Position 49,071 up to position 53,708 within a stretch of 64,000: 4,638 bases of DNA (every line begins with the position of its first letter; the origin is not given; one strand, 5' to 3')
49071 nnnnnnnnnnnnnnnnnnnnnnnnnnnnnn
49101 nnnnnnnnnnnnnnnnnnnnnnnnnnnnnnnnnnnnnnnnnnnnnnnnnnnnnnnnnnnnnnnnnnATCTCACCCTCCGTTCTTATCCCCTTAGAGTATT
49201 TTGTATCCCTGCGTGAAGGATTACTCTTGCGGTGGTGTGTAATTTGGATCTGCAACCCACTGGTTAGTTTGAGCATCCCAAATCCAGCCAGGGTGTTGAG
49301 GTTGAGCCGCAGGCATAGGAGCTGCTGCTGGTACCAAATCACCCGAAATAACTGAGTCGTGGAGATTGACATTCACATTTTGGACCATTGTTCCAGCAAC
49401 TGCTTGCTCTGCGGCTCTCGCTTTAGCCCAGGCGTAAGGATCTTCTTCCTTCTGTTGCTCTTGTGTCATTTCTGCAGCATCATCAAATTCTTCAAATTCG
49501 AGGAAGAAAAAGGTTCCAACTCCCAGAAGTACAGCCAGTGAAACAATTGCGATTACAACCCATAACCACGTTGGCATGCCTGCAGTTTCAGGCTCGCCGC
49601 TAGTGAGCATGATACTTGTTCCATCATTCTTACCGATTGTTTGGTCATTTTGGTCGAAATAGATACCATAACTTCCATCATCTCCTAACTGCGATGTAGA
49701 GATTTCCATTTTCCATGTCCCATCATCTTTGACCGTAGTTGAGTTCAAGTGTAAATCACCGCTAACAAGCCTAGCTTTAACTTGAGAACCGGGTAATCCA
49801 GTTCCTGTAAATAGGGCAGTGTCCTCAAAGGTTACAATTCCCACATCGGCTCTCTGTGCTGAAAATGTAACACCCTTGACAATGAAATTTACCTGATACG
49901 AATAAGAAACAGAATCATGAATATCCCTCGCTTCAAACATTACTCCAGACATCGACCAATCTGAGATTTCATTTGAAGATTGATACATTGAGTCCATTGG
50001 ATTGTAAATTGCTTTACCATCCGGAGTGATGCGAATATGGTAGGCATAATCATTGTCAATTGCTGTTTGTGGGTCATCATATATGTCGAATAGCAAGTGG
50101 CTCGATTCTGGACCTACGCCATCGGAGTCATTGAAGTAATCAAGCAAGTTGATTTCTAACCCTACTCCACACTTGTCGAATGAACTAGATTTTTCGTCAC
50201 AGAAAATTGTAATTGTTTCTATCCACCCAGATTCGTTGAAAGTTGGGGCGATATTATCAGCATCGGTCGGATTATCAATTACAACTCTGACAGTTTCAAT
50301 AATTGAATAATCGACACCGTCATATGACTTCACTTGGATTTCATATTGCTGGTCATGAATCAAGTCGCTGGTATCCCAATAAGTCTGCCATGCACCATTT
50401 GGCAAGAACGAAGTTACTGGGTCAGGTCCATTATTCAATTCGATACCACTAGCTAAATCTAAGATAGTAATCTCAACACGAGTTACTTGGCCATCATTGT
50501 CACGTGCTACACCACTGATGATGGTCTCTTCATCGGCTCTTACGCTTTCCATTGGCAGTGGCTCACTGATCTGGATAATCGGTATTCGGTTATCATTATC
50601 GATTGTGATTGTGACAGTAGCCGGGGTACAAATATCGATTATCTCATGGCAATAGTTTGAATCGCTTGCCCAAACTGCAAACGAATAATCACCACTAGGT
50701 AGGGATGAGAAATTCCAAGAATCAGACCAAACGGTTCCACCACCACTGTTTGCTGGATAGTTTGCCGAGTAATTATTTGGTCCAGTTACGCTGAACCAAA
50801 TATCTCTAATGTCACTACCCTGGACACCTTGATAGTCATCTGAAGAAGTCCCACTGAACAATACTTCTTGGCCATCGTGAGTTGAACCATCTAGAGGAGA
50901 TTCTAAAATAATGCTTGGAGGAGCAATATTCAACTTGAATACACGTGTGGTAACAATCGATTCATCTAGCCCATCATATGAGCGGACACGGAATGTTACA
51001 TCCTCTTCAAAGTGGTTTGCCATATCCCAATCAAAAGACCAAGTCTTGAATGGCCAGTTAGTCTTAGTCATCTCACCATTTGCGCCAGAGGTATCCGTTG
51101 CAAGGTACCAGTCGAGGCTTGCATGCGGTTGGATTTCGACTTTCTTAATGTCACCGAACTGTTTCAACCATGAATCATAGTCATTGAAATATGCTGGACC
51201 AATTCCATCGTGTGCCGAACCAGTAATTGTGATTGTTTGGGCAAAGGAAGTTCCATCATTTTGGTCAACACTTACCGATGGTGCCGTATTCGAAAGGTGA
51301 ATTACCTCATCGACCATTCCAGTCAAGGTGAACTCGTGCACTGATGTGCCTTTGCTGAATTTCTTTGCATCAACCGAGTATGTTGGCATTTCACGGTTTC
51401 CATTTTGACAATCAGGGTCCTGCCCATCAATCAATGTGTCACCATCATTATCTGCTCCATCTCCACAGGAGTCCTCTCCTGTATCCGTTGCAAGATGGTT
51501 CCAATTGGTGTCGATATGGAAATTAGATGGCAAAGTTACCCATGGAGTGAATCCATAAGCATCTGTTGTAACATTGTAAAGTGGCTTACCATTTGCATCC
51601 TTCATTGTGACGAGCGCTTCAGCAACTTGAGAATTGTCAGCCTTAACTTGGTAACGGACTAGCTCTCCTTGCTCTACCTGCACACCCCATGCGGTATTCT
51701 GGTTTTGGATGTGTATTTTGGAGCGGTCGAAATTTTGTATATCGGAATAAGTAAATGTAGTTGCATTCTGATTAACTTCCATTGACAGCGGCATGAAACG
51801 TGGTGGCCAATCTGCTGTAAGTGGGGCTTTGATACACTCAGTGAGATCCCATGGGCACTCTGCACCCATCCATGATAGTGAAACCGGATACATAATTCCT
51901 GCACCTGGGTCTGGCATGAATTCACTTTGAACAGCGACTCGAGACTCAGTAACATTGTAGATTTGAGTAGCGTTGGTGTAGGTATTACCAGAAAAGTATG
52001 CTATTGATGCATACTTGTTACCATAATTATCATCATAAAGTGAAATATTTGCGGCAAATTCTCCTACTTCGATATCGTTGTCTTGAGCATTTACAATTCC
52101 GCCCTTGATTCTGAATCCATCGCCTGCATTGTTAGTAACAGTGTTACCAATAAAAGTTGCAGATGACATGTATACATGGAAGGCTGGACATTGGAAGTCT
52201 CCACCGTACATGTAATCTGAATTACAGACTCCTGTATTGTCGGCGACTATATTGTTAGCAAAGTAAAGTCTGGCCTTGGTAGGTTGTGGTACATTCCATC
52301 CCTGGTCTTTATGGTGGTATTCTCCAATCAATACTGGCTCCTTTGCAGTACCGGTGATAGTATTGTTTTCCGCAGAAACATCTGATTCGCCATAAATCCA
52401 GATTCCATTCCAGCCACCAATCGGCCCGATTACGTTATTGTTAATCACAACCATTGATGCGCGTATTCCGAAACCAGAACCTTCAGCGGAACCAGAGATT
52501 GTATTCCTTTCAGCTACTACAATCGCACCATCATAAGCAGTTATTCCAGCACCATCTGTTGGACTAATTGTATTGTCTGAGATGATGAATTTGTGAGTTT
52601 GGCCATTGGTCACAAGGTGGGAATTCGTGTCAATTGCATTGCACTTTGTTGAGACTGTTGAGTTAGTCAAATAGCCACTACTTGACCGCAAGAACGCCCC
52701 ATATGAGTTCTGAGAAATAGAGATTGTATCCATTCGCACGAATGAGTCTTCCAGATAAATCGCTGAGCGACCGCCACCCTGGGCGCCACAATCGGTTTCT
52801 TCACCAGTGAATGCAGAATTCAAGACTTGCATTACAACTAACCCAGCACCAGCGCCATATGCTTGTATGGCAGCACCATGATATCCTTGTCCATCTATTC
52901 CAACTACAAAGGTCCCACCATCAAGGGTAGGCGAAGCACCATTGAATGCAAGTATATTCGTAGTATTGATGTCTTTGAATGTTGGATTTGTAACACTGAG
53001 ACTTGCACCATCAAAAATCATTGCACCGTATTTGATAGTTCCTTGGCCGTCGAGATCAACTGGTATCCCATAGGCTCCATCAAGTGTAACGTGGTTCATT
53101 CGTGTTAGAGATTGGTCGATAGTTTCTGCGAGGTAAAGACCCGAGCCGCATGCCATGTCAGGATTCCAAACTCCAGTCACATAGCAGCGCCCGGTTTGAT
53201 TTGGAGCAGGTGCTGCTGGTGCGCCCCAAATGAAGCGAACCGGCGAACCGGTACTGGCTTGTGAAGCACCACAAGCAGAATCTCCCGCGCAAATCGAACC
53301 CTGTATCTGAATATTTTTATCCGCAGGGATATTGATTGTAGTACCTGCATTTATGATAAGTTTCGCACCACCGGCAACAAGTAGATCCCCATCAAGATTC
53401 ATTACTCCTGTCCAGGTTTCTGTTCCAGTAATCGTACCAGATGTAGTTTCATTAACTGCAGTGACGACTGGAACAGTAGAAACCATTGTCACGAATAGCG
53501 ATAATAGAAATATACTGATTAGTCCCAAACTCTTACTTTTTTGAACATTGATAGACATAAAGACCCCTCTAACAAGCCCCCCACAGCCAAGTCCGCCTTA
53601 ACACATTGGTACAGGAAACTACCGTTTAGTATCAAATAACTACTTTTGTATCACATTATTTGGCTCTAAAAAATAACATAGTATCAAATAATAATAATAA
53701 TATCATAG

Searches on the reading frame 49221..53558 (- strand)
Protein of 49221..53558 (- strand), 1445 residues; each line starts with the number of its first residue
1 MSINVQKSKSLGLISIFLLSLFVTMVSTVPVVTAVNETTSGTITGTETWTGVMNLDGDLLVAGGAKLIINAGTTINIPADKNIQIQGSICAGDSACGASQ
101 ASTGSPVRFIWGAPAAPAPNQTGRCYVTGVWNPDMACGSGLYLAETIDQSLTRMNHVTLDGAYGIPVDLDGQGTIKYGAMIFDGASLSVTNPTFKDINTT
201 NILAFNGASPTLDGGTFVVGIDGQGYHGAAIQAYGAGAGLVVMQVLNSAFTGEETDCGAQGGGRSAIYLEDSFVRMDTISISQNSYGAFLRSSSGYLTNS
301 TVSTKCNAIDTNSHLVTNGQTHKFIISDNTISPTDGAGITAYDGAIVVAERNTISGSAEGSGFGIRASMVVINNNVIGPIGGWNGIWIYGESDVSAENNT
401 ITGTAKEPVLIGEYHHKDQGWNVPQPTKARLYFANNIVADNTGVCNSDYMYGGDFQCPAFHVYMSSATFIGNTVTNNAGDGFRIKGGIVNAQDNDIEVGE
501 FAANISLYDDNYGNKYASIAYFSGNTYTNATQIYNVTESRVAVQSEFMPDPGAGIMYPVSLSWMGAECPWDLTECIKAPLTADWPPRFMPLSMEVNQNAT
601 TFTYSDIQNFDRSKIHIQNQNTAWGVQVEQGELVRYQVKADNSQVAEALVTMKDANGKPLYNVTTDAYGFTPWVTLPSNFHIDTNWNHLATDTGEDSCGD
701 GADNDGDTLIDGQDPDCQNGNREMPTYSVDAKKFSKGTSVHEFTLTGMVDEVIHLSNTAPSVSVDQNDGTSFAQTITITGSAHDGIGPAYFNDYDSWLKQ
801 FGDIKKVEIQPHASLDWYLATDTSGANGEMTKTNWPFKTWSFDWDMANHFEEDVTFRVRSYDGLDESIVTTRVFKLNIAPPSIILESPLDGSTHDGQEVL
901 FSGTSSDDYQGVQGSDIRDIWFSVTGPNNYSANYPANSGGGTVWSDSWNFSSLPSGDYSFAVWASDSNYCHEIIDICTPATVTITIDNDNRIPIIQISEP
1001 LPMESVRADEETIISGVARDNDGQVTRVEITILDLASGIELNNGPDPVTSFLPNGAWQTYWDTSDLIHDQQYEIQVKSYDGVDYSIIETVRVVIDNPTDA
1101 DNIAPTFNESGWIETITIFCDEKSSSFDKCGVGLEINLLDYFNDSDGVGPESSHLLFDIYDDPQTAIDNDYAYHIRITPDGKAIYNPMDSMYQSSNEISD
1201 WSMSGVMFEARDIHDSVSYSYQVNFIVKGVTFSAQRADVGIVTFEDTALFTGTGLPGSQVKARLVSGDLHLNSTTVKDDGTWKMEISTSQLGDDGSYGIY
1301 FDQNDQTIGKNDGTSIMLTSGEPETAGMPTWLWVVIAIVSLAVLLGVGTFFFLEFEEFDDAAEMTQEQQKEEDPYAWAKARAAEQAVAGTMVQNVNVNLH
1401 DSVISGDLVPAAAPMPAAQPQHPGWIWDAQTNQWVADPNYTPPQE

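Call 8: search_protein_families(library=pfam, proteins=[window:49221-53558:-], max_evalue=0.01)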
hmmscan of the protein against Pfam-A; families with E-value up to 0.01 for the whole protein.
window:49221-53558:- (1445 aa): 3 families
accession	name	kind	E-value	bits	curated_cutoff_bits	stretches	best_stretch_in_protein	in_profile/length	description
PF13229.12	Beta_helix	-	3.5e-12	46.7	25.9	1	317-487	5-147/158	Right handed beta helix region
PF17957.7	Big_7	-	4.9e-05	24.3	24.1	0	993-1076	1-70/70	Bacterial Ig domain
PF17936.7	Big_6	-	0.0011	19.6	27.6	0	1245-1291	12-57/83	Bacterial Ig domain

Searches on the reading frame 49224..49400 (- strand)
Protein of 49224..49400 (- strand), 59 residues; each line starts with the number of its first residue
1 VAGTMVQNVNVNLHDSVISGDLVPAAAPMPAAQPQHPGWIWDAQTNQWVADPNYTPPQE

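Call 70: find_related_loci(query=window:49224-49400:-, collection=genome_contigs, flank=3000)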
Query window:49224-49400:- (59 aa) in genome_contigs; peptide patterns used: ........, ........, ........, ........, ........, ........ (x = any residue, [..] = any of these).
600 stretches matched a pattern (row limit reached: there are more); 9 encode a relative of the query (tblastn E <= 1e-3); 9 distinct loci.
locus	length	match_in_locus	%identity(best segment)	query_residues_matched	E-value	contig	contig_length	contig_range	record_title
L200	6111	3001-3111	76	27-59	1e-15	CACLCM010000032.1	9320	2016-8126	MAG: uncultured Candidatus Poseidoniales archaeon isolate AG-461-G23 genome assembly, contig: AG-461-G23_NODE_32, whole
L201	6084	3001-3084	82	32-59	5e-15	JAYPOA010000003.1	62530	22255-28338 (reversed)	MAG: Methanobacteriota archaeon isolate 139573_S174_metabat_bins_2.tsv.119_sub NODE_275_length_62530_cov_5.817191, whole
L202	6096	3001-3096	72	28-59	8e-15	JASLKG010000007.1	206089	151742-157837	MAG: Candidatus Poseidoniaceae archaeon isolate ETNP1_MAG_24 c_000001316540, whole genome shotgun sequence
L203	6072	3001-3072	96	36-59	2e-14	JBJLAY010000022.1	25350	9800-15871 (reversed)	MAG: Candidatus Poseidoniaceae archaeon isolate LRMED-009 MGIIa-LRMED-009-C2273, whole genome shotgun sequence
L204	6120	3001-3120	83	20-59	5e-14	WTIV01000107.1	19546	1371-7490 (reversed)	MAG: Methanobacteriota archaeon isolate PL36325bin_29 NODE_796_length_19546_cov_11.002976, whole genome shotgun sequence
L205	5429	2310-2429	83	20-59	6e-14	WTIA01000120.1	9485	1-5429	MAG: Methanobacteriota archaeon isolate PL36311bin_9 NODE_3046_length_9485_cov_9.827678, whole genome shotgun sequence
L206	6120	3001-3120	83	20-59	1e-13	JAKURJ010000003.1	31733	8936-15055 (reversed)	MAG: Candidatus Poseidoniaceae archaeon isolate ALOHA_A2.5_52 A2.5-MGIIa-K1-1_3, whole genome shotgun sequence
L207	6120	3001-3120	60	23-54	2e-11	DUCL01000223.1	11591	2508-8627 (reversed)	MAG TPA_asm: Candidatus Poseidoniales archaeon isolate UWMA-0328 NODE_7319_length_11591_cov_0.687783, whole genome shotg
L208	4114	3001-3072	75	36-59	1e-10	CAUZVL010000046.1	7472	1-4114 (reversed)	MAG: Candidatus Thalassarchaeaceae archaeon isolate CB9_SCM.18 genome assembly, contig: Ga0302134_10003554, whole genome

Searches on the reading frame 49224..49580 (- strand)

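Call 10: search_protein_families(library=ncbifam, proteins=[window:49224-49580:-], max_evalue=10)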
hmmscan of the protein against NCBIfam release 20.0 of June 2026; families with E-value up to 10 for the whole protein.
seq(119 aa): 4 families
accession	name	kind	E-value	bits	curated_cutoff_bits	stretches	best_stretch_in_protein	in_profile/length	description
NF004285.1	PRK05696.1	equivalog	0.0063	16.3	179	1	8-72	23-84/171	flagellar basal body-associated protein FliL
NF045773.1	cytochro_C550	exception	0.01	15.8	125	1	15-84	11-74/118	cytochrome c550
NF049893.1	spr0155_permease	equivalog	0.059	13.6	120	1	3-45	5-51/165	ABC transporter permease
NF002722.0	PRK02565.1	equivalog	0.52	10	57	1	6-26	18-38/48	photosystem II reaction center protein J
